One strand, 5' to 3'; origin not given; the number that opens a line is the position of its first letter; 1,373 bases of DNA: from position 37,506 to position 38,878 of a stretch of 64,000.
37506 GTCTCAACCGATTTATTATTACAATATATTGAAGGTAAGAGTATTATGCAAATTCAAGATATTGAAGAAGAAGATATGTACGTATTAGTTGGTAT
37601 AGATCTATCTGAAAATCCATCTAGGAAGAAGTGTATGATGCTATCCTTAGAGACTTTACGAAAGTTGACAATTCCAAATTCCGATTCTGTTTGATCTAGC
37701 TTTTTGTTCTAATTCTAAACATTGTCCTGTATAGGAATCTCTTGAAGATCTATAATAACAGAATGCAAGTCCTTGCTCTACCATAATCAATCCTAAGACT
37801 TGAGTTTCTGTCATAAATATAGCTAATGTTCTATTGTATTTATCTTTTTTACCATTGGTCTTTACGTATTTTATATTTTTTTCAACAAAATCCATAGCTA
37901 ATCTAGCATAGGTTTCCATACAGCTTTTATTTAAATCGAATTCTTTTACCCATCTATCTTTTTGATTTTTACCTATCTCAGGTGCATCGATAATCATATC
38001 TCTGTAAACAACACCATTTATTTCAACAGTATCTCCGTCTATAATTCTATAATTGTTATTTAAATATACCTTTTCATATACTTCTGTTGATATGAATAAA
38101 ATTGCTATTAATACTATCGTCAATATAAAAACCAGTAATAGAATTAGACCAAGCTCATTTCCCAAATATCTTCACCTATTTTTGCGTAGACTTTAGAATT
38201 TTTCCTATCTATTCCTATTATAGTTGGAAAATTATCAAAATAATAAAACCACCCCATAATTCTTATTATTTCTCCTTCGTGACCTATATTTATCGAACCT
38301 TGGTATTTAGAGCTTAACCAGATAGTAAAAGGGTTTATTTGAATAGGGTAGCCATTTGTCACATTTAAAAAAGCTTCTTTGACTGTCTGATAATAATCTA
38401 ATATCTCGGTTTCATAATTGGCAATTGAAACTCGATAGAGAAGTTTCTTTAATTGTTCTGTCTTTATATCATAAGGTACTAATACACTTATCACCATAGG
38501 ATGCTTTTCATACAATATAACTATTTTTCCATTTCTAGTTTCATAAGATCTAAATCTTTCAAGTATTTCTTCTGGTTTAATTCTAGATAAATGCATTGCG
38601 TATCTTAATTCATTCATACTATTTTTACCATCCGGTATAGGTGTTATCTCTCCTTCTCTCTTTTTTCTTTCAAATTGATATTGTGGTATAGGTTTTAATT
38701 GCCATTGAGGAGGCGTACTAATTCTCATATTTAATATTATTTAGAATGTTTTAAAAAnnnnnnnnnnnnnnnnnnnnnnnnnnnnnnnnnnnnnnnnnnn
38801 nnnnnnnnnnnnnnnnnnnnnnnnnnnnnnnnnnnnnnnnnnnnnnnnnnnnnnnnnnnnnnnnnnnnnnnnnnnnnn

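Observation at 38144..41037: Orphan FlaI/VirB11-type secretion ATPase with large extensions and no FlaJ/TadC-like partner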

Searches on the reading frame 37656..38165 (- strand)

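Call 3: search_protein_families(library=pfam, proteins=[window:37656-38165:-], max_evalue=0.1)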
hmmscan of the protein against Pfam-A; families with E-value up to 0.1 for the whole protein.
window:37656-38165:- (169 aa): 1 family
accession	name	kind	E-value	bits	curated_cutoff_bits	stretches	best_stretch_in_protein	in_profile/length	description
PF00565.23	SNase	-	5.5e-17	62.6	21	1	58-165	6-106/107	Staphylococcal nuclease homologue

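Call 4: search_protein_families(library=ncbifam, proteins=[window:37656-38165:-], max_evalue=0.1)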
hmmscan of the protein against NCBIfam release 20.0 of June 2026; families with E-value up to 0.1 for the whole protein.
window:37656-38165:- (169 aa): 2 families
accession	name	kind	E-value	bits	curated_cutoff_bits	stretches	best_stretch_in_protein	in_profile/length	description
NF047969.1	CaNuclEcnA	equivalog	1.8e-10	41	180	1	33-166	4-150/151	calcium-activated nuclease EcnA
NF047694.1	TnucaseNucIStaph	equivalog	3.3e-07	30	250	1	29-165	43-175/175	thermonuclease NucI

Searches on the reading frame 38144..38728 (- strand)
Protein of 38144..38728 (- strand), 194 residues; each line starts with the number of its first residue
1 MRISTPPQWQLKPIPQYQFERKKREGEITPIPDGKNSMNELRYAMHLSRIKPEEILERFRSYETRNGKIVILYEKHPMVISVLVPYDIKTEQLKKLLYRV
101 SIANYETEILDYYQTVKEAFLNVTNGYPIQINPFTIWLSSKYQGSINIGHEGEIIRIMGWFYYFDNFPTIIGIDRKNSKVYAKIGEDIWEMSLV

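Call 3: search_protein_families(library=pfam, proteins=[window:38144-38728:-], max_evalue=0.1)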
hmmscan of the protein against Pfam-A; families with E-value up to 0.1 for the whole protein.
window:38144-38728:- (194 aa): 0 families

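Call 4: search_protein_families(library=ncbifam, proteins=[window:38144-38728:-], max_evalue=0.1)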
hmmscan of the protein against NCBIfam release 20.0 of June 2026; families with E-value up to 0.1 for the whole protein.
window:38144-38728:- (194 aa): 0 families

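Call 58: find_homologous_proteins(query=window:38144-38728:-, max_evalue=0.01)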
Query window:38144-38728:- (194 aa): 1 proteins with E <= 0.01 among 86 candidates.
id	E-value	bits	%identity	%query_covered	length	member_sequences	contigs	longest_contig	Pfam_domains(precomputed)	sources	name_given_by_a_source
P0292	2.5e-126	437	100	100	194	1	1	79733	-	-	-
